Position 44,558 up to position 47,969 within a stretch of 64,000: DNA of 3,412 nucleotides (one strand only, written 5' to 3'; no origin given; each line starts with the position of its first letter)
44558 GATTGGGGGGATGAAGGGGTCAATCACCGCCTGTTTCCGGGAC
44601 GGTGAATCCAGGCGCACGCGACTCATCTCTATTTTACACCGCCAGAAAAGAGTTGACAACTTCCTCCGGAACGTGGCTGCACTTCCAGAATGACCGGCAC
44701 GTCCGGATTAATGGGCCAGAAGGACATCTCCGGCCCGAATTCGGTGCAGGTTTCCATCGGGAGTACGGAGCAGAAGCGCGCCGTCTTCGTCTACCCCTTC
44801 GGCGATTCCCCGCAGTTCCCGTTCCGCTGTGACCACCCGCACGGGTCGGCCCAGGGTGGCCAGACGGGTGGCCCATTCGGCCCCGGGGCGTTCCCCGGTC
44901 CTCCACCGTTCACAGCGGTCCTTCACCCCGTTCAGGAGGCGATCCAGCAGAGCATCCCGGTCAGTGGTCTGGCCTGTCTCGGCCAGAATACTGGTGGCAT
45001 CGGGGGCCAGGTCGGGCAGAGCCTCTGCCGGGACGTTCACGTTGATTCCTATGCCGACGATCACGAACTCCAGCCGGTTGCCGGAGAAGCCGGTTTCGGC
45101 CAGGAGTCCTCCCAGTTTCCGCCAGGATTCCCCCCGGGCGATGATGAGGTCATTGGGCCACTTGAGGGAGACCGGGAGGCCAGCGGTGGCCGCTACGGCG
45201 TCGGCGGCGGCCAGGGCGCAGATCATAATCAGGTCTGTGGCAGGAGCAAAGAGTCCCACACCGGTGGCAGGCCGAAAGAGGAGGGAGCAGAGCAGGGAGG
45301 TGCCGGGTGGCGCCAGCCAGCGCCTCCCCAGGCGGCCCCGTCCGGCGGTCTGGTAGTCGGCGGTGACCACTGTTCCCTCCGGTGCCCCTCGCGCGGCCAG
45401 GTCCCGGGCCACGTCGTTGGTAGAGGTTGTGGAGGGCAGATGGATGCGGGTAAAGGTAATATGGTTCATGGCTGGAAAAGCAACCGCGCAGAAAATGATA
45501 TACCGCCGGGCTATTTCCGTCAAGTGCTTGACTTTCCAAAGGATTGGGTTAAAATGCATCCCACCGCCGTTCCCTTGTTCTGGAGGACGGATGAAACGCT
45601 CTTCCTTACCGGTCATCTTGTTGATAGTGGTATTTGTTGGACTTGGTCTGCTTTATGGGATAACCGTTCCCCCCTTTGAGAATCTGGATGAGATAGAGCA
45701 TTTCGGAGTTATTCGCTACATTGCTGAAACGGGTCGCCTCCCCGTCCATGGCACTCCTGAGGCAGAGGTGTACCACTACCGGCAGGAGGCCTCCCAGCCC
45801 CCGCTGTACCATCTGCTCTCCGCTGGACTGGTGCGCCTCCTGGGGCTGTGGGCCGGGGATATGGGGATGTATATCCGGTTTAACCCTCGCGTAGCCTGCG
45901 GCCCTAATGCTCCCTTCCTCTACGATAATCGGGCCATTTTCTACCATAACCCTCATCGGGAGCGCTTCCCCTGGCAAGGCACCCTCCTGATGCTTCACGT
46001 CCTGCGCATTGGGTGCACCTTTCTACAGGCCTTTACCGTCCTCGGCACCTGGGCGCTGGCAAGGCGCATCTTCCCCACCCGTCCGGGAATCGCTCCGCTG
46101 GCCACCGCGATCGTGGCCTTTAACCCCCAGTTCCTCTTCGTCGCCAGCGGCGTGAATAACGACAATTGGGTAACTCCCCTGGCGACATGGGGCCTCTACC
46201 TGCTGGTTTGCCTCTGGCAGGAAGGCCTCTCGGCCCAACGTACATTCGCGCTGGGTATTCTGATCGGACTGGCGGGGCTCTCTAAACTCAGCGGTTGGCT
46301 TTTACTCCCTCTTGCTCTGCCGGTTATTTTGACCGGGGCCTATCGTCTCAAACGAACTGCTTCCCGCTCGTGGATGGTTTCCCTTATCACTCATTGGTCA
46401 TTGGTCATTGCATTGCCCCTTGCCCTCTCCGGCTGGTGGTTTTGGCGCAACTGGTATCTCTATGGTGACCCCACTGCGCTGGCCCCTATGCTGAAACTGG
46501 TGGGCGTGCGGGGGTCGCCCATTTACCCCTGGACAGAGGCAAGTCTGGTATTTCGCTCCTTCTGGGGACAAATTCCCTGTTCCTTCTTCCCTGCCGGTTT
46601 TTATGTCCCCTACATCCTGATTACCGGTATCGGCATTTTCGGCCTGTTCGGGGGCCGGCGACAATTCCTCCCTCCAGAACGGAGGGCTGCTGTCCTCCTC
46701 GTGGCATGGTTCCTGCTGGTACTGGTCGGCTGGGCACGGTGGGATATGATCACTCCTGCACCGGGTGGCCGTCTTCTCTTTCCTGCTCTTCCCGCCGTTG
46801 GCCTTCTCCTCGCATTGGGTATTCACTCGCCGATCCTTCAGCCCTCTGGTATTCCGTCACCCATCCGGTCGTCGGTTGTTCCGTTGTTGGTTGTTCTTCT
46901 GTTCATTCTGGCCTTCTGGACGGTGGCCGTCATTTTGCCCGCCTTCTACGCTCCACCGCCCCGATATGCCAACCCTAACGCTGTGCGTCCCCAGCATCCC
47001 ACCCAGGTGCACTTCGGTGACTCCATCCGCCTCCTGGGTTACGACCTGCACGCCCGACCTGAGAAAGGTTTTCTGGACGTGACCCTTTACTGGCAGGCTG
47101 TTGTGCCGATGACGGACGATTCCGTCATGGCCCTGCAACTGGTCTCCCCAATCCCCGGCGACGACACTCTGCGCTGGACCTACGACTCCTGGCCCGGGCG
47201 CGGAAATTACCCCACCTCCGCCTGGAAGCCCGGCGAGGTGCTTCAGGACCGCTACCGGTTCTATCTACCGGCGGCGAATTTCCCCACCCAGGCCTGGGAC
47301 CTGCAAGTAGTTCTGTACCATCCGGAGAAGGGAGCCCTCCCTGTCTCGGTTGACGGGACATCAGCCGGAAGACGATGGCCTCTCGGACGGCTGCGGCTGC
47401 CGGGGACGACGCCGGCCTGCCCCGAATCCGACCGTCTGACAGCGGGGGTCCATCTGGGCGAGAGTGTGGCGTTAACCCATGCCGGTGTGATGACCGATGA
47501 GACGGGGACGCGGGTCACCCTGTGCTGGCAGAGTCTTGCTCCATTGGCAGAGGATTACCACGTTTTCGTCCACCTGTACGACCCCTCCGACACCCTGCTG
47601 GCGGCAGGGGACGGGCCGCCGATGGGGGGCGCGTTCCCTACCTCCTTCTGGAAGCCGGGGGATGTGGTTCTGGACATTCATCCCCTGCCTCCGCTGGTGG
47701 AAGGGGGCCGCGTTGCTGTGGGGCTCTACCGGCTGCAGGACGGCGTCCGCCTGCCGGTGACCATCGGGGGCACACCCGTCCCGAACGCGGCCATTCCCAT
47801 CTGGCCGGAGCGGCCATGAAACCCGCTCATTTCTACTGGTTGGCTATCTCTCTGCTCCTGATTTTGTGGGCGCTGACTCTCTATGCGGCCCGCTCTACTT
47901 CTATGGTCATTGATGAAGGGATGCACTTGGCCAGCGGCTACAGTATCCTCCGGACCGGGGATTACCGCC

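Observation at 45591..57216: Tandem array of four PMT/ArnT-like GT39-type membrane glycosyltransferase paralogs interleaved with two secreted CBM/FN3-like paralogs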

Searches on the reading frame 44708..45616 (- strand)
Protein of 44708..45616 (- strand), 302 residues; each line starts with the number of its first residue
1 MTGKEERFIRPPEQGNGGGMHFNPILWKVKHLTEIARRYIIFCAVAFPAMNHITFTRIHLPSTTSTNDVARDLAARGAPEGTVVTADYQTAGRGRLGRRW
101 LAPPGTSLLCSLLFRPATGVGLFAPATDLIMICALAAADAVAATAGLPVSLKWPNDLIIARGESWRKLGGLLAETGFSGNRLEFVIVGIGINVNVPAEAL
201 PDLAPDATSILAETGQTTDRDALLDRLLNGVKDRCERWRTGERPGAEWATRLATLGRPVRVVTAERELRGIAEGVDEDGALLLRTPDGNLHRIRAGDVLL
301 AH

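Call 13: search_protein_families(library=pfam, proteins=[window:44708-45616:-], max_evalue=0.001)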
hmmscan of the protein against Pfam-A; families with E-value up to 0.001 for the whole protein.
window:44708-45616:- (302 aa): 3 families
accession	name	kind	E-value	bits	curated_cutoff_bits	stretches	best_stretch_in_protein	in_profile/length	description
PF03099.24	BPL_LplA_LipB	-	2e-16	60.6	21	1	61-192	3-133/133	Biotin/lipoate A/B protein ligase family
PF02237.23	BPL_C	-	3.1e-13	49.9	21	1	254-299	1-46/48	Biotin protein ligase C terminal domain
PF16917.10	BPL_LplA_LipB_2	-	0.00023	21.2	27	1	124-239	55-170/183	Biotin/lipoate A/B protein ligase family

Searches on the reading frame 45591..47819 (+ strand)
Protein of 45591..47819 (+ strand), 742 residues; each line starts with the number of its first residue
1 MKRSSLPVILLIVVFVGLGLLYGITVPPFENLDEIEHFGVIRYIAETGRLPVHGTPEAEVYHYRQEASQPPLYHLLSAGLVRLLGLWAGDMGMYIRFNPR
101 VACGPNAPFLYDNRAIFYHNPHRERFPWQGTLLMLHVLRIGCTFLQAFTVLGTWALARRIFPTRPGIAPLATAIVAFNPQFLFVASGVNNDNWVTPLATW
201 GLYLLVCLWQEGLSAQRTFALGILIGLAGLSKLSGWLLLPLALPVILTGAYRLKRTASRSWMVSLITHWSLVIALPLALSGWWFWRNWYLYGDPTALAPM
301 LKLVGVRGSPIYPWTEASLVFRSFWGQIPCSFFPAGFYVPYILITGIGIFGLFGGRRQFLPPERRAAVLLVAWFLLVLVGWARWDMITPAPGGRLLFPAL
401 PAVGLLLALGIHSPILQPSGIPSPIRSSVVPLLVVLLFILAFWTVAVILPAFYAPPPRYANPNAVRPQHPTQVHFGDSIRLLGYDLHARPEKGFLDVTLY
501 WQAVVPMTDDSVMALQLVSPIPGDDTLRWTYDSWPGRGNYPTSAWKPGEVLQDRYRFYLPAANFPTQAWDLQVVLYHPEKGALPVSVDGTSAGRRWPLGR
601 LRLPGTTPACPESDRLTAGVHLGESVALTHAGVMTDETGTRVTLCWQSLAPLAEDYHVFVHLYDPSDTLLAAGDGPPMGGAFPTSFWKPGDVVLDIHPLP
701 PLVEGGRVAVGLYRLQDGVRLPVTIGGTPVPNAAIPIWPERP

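Call 4: search_protein_families(library=pfam, proteins=[window:45591-47819:+], max_evalue=0.1)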
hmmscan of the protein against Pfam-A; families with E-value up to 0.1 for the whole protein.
window:45591-47819:+ (742 aa): 0 families

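Call 5: search_protein_families(library=ncbifam, proteins=[window:45591-47819:+], max_evalue=0.1)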
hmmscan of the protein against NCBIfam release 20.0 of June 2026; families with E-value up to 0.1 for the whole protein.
window:45591-47819:+ (742 aa): 0 families

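Call 22: search_solved_structures(query=window:45591-47819:+, max_evalue=10, show_alignments=1)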
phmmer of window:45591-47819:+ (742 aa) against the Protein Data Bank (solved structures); distinct sequences matched with E-value up to 10: 0.

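Call 26: find_homologous_proteins(query=window:45591-47819:+, max_evalue=0.001)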
Query window:45591-47819:+ (742 aa): 1044 proteins with E <= 0.001 among 8000 candidates; the best 120 are listed.
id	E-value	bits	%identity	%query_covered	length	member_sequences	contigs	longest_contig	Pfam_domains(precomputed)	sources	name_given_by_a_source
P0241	0.0e+0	1722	100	100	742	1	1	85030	-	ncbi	-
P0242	0.0e+0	1407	82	100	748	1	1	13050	PF13231.13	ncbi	-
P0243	0.0e+0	1326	78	100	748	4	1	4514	-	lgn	-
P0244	0.0e+0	1311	77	100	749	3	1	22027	PF13231.13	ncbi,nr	ncbi:MAG: glycosyltransferase family 39 protein [Anaerolineae bacterium]|nr:glycosyltransferase fami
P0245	0.0e+0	1295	77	100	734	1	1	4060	PF13231.13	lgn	-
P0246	0.0e+0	1289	77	100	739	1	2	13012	PF13231.13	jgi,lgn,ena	jgi:4-amino-4-deoxy-L-arabinose transferase-like glycosyltransferase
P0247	0.0e+0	1263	75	100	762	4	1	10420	PF13231.13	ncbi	-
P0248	0.0e+0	1263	75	100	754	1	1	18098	PF13231.13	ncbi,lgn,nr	ncbi:MAG: glycosyltransferase family 39 protein [Thermoflexales bacterium]|nr:glycosyltransferase fa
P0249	0.0e+0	1249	74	100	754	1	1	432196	-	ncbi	-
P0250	0.0e+0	1148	69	100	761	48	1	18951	PF13231.13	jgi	-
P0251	0.0e+0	1138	69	100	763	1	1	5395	-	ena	-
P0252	0.0e+0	1134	69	100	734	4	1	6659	PF13231.13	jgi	jgi:4-amino-4-deoxy-L-arabinose transferase-like glycosyltransferase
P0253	0.0e+0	1126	69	100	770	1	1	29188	PF13231.13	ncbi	-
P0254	0.0e+0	1102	66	100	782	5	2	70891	-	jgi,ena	-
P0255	0.0e+0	1092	67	98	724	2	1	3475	PF13231.13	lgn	-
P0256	0.0e+0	1075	66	98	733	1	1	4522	PF13231.13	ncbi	-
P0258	0.0e+0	1051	70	93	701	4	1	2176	PF13231.13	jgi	-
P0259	0.0e+0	1015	64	100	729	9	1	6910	PF13231.13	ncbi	ncbi:MAG: ArnT family glycosyltransferase [Anaerolineae bacterium]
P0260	5.8e-298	1009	62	100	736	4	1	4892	PF13231.13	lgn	-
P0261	1.2e-295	1001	62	100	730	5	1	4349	PF13231.13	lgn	-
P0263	6.8e-290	982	63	98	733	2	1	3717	PF13231.13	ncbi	-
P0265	9.8e-289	978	60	100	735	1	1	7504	PF13231.13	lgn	-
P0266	5.7e-288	975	61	97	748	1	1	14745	PF13231.13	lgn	-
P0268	6.8e-287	972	61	100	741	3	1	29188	PF13231.13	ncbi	-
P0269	3.3e-286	970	62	100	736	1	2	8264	PF13231.13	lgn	-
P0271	1.0e-283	961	60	100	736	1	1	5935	PF13231.13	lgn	-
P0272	2.1e-282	957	60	97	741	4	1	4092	PF13231.13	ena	-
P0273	2.0e-281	954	60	99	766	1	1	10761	PF13231.13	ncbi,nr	ncbi:MAG: glycosyltransferase family 39 protein [Anaerolineae bacterium]|nr:glycosyltransferase fami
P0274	3.4e-280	950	58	100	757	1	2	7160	PF13231.13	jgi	jgi:4-amino-4-deoxy-L-arabinose transferase-like glycosyltransferase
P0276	1.2e-278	945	58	99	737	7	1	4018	PF13231.13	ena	-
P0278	3.5e-278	943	59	100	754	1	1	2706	PF13231.13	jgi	jgi:4-amino-4-deoxy-L-arabinose transferase-like glycosyltransferase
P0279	1.4e-277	941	59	100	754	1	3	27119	PF13231.13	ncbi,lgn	ncbi:MAG: glycosyltransferase family 39 protein [Anaerolineae bacterium]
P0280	6.9e-276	935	58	99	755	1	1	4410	PF13231.13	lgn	-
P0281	3.6e-275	933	58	99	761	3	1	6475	PF13231.13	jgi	-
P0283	9.9e-274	928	57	99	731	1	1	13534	PF13231.13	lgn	-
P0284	2.9e-273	927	58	100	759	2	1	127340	PF13231.13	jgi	-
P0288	2.4e-272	924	59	96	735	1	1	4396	PF13231.13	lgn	-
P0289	2.0e-271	921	58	100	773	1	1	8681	PF13231.13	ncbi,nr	ncbi:MAG: glycosyltransferase family 39 protein [Chloroflexota bacterium]|nr:glycosyltransferase fam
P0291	3.3e-271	920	59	99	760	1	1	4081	PF09913.16,PF13231.13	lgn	-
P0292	3.4e-271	920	60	96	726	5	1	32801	PF13231.13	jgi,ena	-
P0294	1.0e-270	918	58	99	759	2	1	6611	PF13231.13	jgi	-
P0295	1.0e-270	918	58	99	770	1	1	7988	PF13231.13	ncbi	-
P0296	1.4e-270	918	57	100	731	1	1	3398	PF02366.25,PF13231.13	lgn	-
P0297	2.8e-270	917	57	99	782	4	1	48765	PF13231.13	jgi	-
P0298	8.5e-269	912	57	99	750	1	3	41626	PF13231.13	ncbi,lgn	-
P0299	2.2e-268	911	57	99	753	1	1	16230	PF13231.13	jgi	jgi:hypothetical protein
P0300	2.8e-268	910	58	100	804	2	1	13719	PF13231.13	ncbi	-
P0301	4.8e-268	910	57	99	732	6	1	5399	PF13231.13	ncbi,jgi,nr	ncbi:MAG: hypothetical protein DRJ03_22640 [Chloroflexi bacterium]|nr:MAG: hypothetical protein DRJ0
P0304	7.8e-268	909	58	97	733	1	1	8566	PF13231.13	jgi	-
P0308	4.5e-265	900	56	99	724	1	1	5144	PF13231.13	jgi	jgi:hypothetical protein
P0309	1.0e-264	899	59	98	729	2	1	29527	PF13231.13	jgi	-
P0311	2.4e-264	897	58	100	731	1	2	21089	PF02366.25,PF13231.13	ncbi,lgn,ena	-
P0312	8.3e-264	896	56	99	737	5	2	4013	PF13231.13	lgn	-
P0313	3.5e-263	893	56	99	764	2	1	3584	PF13231.13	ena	-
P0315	1.1e-262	892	56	99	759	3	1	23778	PF13231.13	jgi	jgi:4-amino-4-deoxy-L-arabinose transferase-like glycosyltransferase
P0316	1.6e-262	891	56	100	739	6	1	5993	PF13231.13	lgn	-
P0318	7.3e-261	886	56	99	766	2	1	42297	PF13231.13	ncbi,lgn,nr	ncbi:MAG: glycosyltransferase family 39 protein [Chloroflexota bacterium]|nr:glycosyltransferase fam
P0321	1.3e-259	882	55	99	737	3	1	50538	PF13231.13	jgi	jgi:hypothetical protein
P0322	7.7e-259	879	56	99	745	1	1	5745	PF02366.25,PF09913.16,PF13231.13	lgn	-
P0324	3.1e-258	877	55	99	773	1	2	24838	PF13231.13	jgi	jgi:4-amino-4-deoxy-L-arabinose transferase-like glycosyltransferase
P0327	1.6e-257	875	56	99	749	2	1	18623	PF13231.13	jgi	jgi:hypothetical protein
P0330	4.5e-255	867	56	97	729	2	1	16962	PF13231.13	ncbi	-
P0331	6.7e-250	850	56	97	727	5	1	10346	PF09913.16,PF13231.13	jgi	-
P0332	3.0e-249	847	56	99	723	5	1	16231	PF13231.13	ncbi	-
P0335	2.9e-248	844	54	99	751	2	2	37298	PF13231.13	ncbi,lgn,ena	-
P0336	2.2e-247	841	55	96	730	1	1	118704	PF02366.25,PF13231.13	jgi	jgi:4-amino-4-deoxy-L-arabinose transferase-like glycosyltransferase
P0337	2.4e-247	841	57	92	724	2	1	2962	PF13231.13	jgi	jgi:hypothetical protein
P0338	2.7e-247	841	55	97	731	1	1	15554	PF13231.13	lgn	-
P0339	1.2e-244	832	57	98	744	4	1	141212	PF13231.13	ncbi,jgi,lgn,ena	-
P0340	4.0e-243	827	54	99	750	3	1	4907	PF13231.13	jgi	-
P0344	2.1e-240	818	54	100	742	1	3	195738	PF13231.13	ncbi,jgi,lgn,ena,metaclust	ncbi:MAG: glycosyltransferase family 39 protein [Anaerolineae bacterium]|metaclust:\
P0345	3.6e-240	817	56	99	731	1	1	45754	PF13231.13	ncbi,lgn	-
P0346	4.8e-240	817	55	99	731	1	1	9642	PF13231.13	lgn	-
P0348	1.4e-238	812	53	100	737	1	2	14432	PF13231.13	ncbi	-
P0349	1.8e-238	812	55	100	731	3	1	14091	PF13231.13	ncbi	ncbi:MAG: ArnT family glycosyltransferase [Anaerolineae bacterium]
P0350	1.5e-236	805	53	99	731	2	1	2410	PF13231.13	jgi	-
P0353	3.3e-234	798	54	96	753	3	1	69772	PF13231.13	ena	-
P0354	6.8e-234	797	57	89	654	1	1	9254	PF13231.13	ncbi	-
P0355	7.5e-234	796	53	100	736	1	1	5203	PF13231.13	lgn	-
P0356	5.2e-232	790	55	97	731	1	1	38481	PF13231.13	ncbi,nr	ncbi:MAG: glycosyltransferase family 39 protein [Anaerolineae bacterium]|nr:glycosyltransferase fami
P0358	4.5e-229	781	52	100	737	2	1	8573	PF13231.13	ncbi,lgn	-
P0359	1.3e-227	776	51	100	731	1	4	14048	PF13231.13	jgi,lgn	-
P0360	5.1e-226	771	51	99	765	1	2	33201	PF13231.13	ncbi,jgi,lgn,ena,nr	ncbi:MAG TPA: hypothetical protein ENN99_06810 [Chloroflexi bacterium]|nr:hypothetical protein [Chlo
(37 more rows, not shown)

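Call 81: search_solved_structures(query=A2, max_evalue=1)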
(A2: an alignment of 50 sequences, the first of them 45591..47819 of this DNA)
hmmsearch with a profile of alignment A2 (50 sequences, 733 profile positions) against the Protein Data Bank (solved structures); distinct sequences matched with E-value up to 1: 0.

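Call 83: search_protein_families(library=pfam, alignment_id=A2, max_evalue=0.01)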
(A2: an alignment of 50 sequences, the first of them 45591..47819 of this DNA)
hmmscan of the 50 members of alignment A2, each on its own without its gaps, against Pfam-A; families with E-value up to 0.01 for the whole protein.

A. member 1, window:45591-47819:+ (742 aa): 0 families

B. families by the number of members that match (of 50 scanned): 3 families
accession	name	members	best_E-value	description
PF13231.12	PMT_2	31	5.9e-14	Dolichyl-phosphate-mannose-protein mannosyltransferase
PF02366.24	PMT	8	1.4e-07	Dolichyl-phosphate-mannose-protein mannosyltransferase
PF09913.15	DUF2142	2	0.00055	Predicted membrane protein (DUF2142)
